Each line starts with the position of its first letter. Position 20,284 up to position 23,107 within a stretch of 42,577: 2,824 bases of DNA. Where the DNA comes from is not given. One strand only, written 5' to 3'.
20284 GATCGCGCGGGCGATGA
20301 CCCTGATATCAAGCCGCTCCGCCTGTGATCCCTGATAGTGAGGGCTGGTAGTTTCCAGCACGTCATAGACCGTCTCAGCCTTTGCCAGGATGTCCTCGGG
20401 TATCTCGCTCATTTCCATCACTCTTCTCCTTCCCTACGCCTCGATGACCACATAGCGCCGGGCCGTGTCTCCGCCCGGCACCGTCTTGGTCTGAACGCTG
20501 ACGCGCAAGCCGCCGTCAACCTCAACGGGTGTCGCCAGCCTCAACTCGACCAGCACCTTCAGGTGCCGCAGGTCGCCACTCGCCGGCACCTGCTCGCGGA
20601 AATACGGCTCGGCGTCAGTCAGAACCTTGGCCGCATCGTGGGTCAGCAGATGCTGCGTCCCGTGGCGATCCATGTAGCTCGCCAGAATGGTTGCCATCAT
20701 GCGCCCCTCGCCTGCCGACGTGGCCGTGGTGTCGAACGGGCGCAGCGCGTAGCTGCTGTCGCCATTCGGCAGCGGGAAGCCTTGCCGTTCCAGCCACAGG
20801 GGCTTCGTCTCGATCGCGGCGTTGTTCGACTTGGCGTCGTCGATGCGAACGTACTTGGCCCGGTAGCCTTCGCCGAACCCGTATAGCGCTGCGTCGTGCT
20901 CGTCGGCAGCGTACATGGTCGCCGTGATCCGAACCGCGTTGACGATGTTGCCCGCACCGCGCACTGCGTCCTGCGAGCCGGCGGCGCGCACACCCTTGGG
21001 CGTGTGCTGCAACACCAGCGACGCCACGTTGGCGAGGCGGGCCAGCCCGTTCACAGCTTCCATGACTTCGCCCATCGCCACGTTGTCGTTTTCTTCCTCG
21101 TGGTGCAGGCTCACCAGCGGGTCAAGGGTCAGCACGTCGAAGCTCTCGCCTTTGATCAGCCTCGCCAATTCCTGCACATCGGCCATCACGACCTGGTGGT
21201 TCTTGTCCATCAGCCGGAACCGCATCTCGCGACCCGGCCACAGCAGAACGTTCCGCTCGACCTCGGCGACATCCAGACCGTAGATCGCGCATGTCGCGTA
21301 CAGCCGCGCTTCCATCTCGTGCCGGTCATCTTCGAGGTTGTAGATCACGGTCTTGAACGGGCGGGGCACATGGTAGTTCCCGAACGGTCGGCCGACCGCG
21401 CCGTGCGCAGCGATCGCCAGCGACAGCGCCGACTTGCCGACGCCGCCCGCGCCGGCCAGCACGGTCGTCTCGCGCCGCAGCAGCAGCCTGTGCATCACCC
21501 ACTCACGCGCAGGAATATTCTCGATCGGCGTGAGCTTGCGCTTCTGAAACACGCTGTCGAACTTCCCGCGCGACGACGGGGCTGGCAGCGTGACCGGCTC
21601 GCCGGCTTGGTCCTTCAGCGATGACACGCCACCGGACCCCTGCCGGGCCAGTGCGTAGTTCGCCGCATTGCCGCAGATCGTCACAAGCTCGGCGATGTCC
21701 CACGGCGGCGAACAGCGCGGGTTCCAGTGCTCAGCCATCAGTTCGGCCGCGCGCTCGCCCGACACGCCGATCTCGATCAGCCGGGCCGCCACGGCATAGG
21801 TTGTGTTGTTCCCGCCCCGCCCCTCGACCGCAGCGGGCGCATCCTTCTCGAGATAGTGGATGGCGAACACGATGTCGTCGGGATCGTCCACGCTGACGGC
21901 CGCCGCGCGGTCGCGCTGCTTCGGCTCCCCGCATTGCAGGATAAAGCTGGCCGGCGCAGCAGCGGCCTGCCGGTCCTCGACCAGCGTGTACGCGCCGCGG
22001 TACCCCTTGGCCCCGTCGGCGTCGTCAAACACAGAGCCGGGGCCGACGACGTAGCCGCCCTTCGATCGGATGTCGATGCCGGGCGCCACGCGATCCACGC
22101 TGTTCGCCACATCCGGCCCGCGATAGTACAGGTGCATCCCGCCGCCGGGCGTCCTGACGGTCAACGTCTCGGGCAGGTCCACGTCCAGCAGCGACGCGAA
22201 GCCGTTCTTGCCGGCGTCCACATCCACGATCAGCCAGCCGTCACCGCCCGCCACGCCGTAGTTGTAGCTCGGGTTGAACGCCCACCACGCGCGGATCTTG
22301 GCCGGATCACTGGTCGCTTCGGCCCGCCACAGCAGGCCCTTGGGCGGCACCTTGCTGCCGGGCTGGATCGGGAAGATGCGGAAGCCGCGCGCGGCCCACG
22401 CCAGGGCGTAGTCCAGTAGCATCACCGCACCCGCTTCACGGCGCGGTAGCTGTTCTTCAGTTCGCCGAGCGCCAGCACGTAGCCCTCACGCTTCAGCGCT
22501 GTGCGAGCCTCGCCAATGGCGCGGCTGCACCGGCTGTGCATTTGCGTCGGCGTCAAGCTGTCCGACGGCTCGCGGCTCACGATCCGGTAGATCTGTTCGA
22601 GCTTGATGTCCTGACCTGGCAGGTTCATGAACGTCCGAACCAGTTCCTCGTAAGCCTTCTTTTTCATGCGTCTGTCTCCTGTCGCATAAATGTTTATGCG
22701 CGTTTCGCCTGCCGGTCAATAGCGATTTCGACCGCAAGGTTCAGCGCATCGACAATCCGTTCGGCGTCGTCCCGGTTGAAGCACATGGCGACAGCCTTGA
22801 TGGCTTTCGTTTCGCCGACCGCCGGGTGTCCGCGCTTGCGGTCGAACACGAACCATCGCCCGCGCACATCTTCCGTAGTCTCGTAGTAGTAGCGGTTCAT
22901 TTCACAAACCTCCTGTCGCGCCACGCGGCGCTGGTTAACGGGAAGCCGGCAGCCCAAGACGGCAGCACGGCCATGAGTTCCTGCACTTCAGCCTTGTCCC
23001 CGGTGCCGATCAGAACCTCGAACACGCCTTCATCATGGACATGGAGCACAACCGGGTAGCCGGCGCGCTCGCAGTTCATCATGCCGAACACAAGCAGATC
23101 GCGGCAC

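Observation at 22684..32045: Four consensus sigma70 promoters share one 16-bp palindromic operator over the -10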

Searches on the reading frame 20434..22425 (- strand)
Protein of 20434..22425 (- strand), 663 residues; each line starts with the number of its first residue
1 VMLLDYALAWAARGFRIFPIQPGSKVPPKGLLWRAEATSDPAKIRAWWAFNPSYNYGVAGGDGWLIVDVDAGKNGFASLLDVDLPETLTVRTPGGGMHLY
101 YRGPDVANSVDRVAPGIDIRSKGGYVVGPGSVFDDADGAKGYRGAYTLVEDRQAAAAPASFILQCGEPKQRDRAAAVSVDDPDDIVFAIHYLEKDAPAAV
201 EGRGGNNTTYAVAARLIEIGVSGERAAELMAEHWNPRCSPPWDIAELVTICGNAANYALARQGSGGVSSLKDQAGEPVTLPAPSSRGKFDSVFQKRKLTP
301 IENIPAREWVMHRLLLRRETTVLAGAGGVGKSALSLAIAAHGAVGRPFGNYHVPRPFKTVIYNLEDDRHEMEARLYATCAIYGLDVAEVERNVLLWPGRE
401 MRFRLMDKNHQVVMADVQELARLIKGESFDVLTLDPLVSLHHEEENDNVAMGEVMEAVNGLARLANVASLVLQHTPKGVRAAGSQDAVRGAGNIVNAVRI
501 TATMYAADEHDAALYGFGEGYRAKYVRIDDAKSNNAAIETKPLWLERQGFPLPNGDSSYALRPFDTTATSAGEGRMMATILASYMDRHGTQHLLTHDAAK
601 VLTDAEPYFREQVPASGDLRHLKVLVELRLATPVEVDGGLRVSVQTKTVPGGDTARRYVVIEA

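Call 10: search_protein_families(library=pfam, proteins=[window:20434-22425:-], max_evalue=0.01)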
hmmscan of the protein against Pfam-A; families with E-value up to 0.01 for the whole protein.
window:20434-22425:- (663 aa): 2 families
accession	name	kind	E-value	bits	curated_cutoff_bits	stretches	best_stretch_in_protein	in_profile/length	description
PF13481.12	AAA_25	-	1.6e-36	126.2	27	1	303-478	18-193/195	AAA domain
PF09250.16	Prim-Pol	-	3.2e-32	112.6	22.8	1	7-159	1-157/158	Bifunctional DNA primase/polymerase, N-terminal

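Call 12: search_dna_similar(query=window:20434-22425:-, collection=phages, mode=protein, max_rows=25)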
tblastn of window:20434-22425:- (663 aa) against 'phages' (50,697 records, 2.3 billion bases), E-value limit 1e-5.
Records with a match: 494; places in all: 494; records where one place covers at least 80% of the query: 0.
Best place of each record, by identity: <60% 494.
By first word of the organism name: Arthrobacter 105; Enterococcus 102; Vibrio 68; Mycobacterium 65; Streptococcus 56; Microbacterium 18; Serratia 15; Gordonia 14; Streptomyces 7; Caudoviricetes 6; and 25 more.
By host as written in the record: Arthrobacter sp. ATCC 21022 95; Mycobacterium smegmatis mc2 155 44; Vibrio lentus 38; Enterococcus faecalis 37; - 29; Gordonia terrae 3612 12; Serratia marcescens 12; Streptococcus thermophilus 10; and 130 more.
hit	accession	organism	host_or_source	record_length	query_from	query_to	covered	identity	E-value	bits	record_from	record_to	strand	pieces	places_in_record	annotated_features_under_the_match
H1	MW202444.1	Bacteriophage sp.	Manatee Spring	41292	2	520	78%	25.8%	3e-22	108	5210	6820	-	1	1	regulatory protein repA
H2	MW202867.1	Caudoviricetes sp.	Manatee Spring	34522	1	491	74%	22.7%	8e-14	81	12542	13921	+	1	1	regulatory protein repA | DNA-binding transcriptional regulator cro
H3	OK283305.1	Roseobacter phage RDJL3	Roseobacter denitrificans OCh 114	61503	4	258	38%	41.9%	6e-45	179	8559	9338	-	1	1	integrase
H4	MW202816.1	Caudoviricetes sp.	Manatee Spring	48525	7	377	56%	28.1%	6e-14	82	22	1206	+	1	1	replicative helicase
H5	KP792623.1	Rhodoferax phage P26218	Rhodoferax sp. IMCC26218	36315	163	537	57%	26.8%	3e-17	92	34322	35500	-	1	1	RepA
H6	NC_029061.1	Rhodoferax phage P26218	Rhodoferax sp. IMCC26218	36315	163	537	57%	26.8%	3e-17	92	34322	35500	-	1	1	DNA helicase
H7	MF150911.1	Ralstonia phage DU_RP_II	Ralstonia solanacearum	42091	1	263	40%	36.8%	2e-29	131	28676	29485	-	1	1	integrase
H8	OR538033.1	Ralstonia phage C22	Ralstonia sp. RS3/1-1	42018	1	263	40%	36.8%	8e-29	129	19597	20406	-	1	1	hypothetical protein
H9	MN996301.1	Ralstonia phage RpY1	Ralstonia solanacearum SL341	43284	1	263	40%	36.8%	9e-29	129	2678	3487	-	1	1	integrase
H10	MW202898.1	Caudoviricetes sp.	Manatee Spring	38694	1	257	39%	35.5%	2e-30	134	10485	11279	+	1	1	virulence associated protein E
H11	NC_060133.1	Gordonia phage Rabbitrun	Gordonia Terrae CAG3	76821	3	230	34%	33.8%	3e-13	79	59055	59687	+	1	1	96: DNA polymerase/primase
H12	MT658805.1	Gordonia phage Rabbitrun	Gordonia Terrae CAG3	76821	3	230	34%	33.8%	3e-13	79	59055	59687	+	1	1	96: DNA primase/polymerase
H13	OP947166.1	Thiohalocapsa phage LS06-2018-MD04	-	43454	4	234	35%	33.2%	1e-18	97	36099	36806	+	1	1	DNA polymerase/primase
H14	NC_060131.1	Gordonia phage Neville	Gordonia terrae 3612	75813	3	230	34%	32.5%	5e-12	76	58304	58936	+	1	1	93: DNA polymerase/primase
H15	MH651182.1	Gordonia phage Neville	Gordonia terrae 3612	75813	3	230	34%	32.5%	5e-12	76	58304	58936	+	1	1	93: DNA primase/polymerase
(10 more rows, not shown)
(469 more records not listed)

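Call 14: find_related_loci(query=window:20434-22425:-, collection=viral_contigs, flank=10000)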
Query window:20434-22425:- (663 aa) in viral_contigs; peptide patterns used: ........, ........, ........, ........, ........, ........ (x = any residue, [..] = any of these).
18 stretches matched a pattern; 18 encode a relative of the query (tblastn E <= 1e-3); 18 distinct loci.
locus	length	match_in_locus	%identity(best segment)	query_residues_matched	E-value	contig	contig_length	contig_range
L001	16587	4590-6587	67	1-663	0e+0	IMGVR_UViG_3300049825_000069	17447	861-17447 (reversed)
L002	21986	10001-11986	67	1-659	0e+0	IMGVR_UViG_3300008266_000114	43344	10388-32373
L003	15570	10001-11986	66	3-659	0e+0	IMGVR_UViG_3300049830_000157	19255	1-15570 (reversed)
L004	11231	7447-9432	68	1-659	0e+0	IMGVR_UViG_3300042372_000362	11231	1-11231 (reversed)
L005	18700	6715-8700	68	1-659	0e+0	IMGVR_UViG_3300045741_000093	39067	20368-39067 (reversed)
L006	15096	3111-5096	69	1-659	0e+0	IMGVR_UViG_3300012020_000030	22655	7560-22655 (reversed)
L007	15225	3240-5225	69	1-659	0e+0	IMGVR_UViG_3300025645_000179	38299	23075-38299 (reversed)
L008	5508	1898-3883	68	1-659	0e+0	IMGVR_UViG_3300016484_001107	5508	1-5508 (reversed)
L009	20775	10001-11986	67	1-659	0e+0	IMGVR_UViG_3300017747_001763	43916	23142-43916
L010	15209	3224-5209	67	1-659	0e+0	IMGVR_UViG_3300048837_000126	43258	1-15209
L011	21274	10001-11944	35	1-647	3e-101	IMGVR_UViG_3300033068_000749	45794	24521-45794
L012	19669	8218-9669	34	3-509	4e-54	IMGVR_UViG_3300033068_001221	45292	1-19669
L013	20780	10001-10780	40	4-258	1e-45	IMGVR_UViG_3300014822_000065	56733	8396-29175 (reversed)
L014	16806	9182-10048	37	1-277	7e-42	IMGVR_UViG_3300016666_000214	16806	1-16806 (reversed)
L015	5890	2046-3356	31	4-435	5e-41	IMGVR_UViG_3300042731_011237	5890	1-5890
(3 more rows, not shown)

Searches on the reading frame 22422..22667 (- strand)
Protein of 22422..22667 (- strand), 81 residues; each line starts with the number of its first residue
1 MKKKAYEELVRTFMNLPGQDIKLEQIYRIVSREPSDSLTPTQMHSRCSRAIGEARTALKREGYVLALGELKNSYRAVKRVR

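Call 10: search_protein_families(library=pfam, proteins=[window:22422-22667:-], max_evalue=0.01)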
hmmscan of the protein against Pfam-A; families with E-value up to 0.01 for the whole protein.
window:22422-22667:- (81 aa): 0 families

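Call 23: search_protein_families(library=phrogs, proteins=[window:22422-22667:-], max_evalue=0.01)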
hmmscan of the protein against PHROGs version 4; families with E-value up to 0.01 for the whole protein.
window:22422-22667:- (81 aa): 0 families

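Call 25: search_solved_structures(query=window:22422-22667:-, max_evalue=10)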
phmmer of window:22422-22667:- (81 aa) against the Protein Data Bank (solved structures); distinct sequences matched with E-value up to 10: 3.
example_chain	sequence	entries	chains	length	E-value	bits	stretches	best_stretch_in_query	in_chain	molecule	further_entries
3tn7_A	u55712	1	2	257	0.43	14.4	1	46-69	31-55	Short-chain alcohol dehydrogenase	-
3l77_A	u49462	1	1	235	0.44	14.3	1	46-69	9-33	Short-chain alcohol dehydrogenase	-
7p3x_S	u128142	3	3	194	1.2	13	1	3-37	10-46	AP complex subunit sigma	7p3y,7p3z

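Call 29: find_homologous_proteins(query=window:22422-22667:-, max_evalue=0.001)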
Query window:22422-22667:- (81 aa): 31 proteins with E <= 0.001 among 32 candidates.
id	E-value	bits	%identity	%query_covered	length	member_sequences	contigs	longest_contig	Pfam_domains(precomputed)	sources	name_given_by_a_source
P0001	5.3e-44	165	99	100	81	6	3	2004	-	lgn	-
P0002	1.1e-43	164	99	100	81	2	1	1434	-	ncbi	-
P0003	9.7e-37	142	89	94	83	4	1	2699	-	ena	-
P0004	2.5e-29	118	73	95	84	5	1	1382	-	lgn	-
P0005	3.6e-19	86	60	100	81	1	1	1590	-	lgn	-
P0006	4.0e-19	86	59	100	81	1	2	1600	-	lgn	-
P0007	5.6e-19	85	60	100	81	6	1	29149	-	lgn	-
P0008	3.0e-18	83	59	98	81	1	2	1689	-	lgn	-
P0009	3.7e-18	83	57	100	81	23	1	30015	-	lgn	-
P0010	4.6e-18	82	57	100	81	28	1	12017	-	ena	-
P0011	6.6e-18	82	56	88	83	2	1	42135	-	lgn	-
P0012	8.1e-18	82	56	100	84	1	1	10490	-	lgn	-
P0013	8.8e-18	82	57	100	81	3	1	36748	-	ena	-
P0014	1.4e-17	81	52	99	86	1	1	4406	-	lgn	-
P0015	3.5e-17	80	56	88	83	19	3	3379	-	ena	-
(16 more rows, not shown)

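Call 32: search_protein_families(library=pfam, alignment_id=A1, max_evalue=1)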
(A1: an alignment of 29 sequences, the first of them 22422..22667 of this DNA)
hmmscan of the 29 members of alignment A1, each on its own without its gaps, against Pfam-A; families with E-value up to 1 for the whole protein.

A. member 1, window:22422-22667:- (81 aa): 0 families

B. families by the number of members that match (of 29 scanned): 10 families
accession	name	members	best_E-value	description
PF23630.1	Death_TNFRSF11B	1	0.052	Tumor Necrosis Factor Receptor Superfamily Member 11B death domain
PF12164.13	SporV_AA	1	0.073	Stage V sporulation protein AA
PF23875.1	DUF7229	1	0.11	Domain of unknown function (DUF7229)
PF18486.7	PUB_1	1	0.14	PNGase/UBA- or UBX-containing domain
PF10733.14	DUF2525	1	0.14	Protein of unknown function (DUF2525)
PF17782.7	DprA_WH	1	0.14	DprA winged helix domain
PF14863.12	Alkyl_sulf_dimr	1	0.21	Alkyl sulfatase dimerisation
PF00127.26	Copper-bind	1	0.24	Copper binding proteins, plastocyanin/azurin family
PF05175.20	MTS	1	0.28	Methyltransferase small domain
PF21720.4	MIOS_WD40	1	0.28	MIOS, WD40 repeat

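Call 36: predict_structure(alignment_id=A1)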
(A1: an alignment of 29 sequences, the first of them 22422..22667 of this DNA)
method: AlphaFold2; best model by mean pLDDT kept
length: 81 residues; sequences in the alignment: 29
mean_pLDDT: 89.7   pTM: 0.75
mean pLDDT of the five models: 89.7, 89.0, 87.4, 83.5, 83.2
residues with pLDDT >= 90: 58; 70-90: 19; 50-70: 3; < 50: 1
segments of 3 or more residues with pLDDT < 50: none
pLDDT, mean of each block of 10 residues (from residue 1): 79 93 92 86 91 93 93 92 70
secondary structure, 60 per line:
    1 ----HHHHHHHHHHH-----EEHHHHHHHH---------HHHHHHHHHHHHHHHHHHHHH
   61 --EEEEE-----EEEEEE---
elements in order: H5-15 H23-30 H40-60 E63-67 E73-78

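Call 39: fold_search(model_id=the predicted structure, library=pdb)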
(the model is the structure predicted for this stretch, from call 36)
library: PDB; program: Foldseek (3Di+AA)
matches with E <= 10: 502; with E <= 0.001: 0
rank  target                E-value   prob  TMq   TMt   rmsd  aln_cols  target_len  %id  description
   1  8b4d_B                3.8e-02  0.98  0.58  0.46   5.5        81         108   17  ToxR bacterial transcriptional regulator bound to 40 bp toxT promoter DNA (released 2023-08-09)
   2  4u88_B                8.4e-02  0.98  0.61  0.51   3.4        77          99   14  Structure of the DNA-Binding Domain of the Response Regulator SaeR from Staphylococcus aureus (released 2015-08-12)
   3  8uvk_A                1.2e-01  0.94  0.58  0.25   3.5        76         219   17  CosR DNA bound form II (released 2024-01-31)
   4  2hqr_MODEL_1_A        1.2e-01  0.91  0.57  0.25   3.7        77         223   19  Structure of a Atypical Orphan Response Regulator Protein Revealed a New Phosphorylation-Independent Regulator (released 2007-05-08)
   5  6qpq_B                1.2e-01  0.75  0.47  0.47   4.3        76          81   10  The structure of the cohesin head module elucidates the mechanism of ring opening (released 2020-02-05)
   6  8b4e_A                1.5e-01  0.96  0.61  0.48   4.0        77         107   17  ToxR bacterial transcriptional regulator bound to 25 bp toxT promoter DNA (released 2023-08-09)
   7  5x5l_E                1.5e-01  0.94  0.59  0.51   3.9        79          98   13  Crystal structure of response regulator AdeR DNA binding domain in complex with an intercistronic region (released 2017-08-30)
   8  1gxq                  1.5e-01  0.93  0.60  0.48   4.1        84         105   17  Crystal structure of the PhoB effector domain (released 2002-04-29)
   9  1qqi                  1.5e-01  0.92  0.58  0.48   4.4        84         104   17  SOLUTION STRUCTURE OF THE DNA-BINDING AND TRANSACTIVATION DOMAIN OF PHOB FROM ESCHERICHIA COLI (released 2000-06-07)
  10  5x5l_A                1.6e-01  0.94  0.59  0.52   3.6        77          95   13  Crystal structure of response regulator AdeR DNA binding domain in complex with an intercistronic region (released 2017-08-30)
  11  3l2c_A                1.7e-01  0.38  0.40  0.38   5.1        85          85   16  Crystal Structure of the DNA Binding Domain of FOXO4 Bound to DNA (released 2009-12-29)
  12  3w6j_B                1.8e-01  0.96  0.61  0.32   3.0        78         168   17  Crystal structure of ScpAB core complex (released 2013-04-24)
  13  8b4b_Y                1.8e-01  0.95  0.60  0.48   5.0        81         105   18  ToxR bacterial transcriptional regulator bound to 19 bp ompU promoter DNA (released 2023-08-09)
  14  7ne9_AAA              1.8e-01  0.41  0.37  0.29   5.9        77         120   16  A single sensor controls large variations in zinc quotas in a marine cyanobacterium (released 2022-03-02)
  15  4ixa_A                2.0e-01  0.91  0.59  0.49   3.7        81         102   14  Structure of DNA-binding domain of the response regulator SaeR from Staphylococcus epidermidis (released 2014-01-29)
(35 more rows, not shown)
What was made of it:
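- Those Foldseek E-values are weak, 0.04 or worse (call 39). The 81-aa protein resembles OmpR/PhoB/ToxR activator domains (call 39).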

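Call 48: list_cluster_members(proteins=[window:22422-22667:-, P0002, window:31021-31989:-, window:20434-22425:-])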
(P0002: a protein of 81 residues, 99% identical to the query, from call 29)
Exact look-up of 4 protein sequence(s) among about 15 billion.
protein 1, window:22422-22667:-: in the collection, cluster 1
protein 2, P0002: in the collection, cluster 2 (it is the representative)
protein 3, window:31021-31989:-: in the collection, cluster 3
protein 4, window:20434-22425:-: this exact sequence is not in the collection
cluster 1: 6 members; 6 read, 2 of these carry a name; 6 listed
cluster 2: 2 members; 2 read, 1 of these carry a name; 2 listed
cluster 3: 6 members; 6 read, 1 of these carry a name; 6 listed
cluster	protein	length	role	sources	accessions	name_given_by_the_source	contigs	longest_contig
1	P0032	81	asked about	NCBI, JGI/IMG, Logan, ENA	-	hypothetical protein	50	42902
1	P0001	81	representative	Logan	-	-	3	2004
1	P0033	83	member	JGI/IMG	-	hypothetical protein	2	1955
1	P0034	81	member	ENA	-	-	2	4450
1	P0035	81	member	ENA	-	-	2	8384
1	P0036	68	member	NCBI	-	-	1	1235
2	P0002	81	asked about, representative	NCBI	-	-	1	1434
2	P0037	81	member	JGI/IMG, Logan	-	hypothetical protein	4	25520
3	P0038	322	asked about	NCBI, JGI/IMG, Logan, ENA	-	hypothetical protein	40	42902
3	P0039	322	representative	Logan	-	-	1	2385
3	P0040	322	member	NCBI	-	-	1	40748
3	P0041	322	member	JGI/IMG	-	-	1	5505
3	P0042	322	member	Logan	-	-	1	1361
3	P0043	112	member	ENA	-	-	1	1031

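Call 49: find_encoding_contigs(protein=window:22422-22667:-, flank=1500, max_places=8)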
Protein window:22422-22667:- (81 aa): 22 contigs read that carry it; 2 places shown.
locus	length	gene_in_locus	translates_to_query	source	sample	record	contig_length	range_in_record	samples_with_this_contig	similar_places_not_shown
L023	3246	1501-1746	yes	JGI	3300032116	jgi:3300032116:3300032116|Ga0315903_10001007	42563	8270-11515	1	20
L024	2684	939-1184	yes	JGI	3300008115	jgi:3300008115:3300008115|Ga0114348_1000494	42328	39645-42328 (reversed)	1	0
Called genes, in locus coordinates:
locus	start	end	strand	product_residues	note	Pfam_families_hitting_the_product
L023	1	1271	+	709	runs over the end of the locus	PF00476:DNA_pol_A (faint)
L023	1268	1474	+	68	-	-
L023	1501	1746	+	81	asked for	-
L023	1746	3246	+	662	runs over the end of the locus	PF09250:Prim-Pol, PF13481:AAA_25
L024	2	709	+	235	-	?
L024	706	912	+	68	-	-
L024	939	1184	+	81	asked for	-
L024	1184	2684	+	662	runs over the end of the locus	PF09250:Prim-Pol, PF13481:AAA_25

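Call 63: search_solved_structures(query=A1, max_evalue=10)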
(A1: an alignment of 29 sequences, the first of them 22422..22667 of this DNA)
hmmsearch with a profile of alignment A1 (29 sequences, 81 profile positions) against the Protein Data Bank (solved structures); distinct sequences matched with E-value up to 10: 3.
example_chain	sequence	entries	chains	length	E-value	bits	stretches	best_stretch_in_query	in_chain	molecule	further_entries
2dg8_A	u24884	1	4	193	0.031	17.3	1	4-44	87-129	putative tetR-family transcriptional regulatory protein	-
3tn7_A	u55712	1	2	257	0.86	12.7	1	46-70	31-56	Short-chain alcohol dehydrogenase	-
3l77_A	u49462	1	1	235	1.8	11.6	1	47-70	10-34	Short-chain alcohol dehydrogenase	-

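Call 72: find_related_loci(query=A1, collection=genome_contigs, flank=10000)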
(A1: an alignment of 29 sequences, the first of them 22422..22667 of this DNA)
Query A1 (81 aa) in genome_contigs; peptide patterns used: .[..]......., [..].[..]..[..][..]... (x = any residue, [..] = any of these).
82 stretches matched a pattern; 1 encode a relative of the query (tblastn E <= 1e-3); 1 distinct loci.
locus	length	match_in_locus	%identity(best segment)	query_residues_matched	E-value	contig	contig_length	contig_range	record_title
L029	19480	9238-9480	61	1-81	3e-28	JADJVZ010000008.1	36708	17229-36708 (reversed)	MAG: Micropruina sp. isolate Hjor_18-Q3-R7-51_MAXAC.115 tig00018501-10-367190, whole genome shotgun sequence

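Call 85: search_protein_families(library=ncbifam, proteins=[window:22422-22667:-], max_evalue=0.05)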
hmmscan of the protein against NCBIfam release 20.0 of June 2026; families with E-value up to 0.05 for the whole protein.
window:22422-22667:- (81 aa): 1 family
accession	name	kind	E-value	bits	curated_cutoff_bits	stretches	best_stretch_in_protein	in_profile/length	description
NF052667.1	Tsi2_fam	equivalog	0.0088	16.4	70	0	3-17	53-67/73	Tsi2 family anti-toxin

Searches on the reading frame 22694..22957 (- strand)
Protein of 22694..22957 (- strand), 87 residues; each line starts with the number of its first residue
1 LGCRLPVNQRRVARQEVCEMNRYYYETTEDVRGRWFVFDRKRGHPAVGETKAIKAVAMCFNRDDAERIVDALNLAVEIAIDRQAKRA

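Call 10: search_protein_families(library=pfam, proteins=[window:22694-22957:-], max_evalue=0.01)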
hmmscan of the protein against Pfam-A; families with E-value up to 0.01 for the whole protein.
window:22694-22957:- (87 aa): 0 families

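Call 85: search_protein_families(library=ncbifam, proteins=[window:22694-22957:-], max_evalue=0.05)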
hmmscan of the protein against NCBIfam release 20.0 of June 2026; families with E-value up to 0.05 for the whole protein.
window:22694-22957:- (87 aa): 0 families
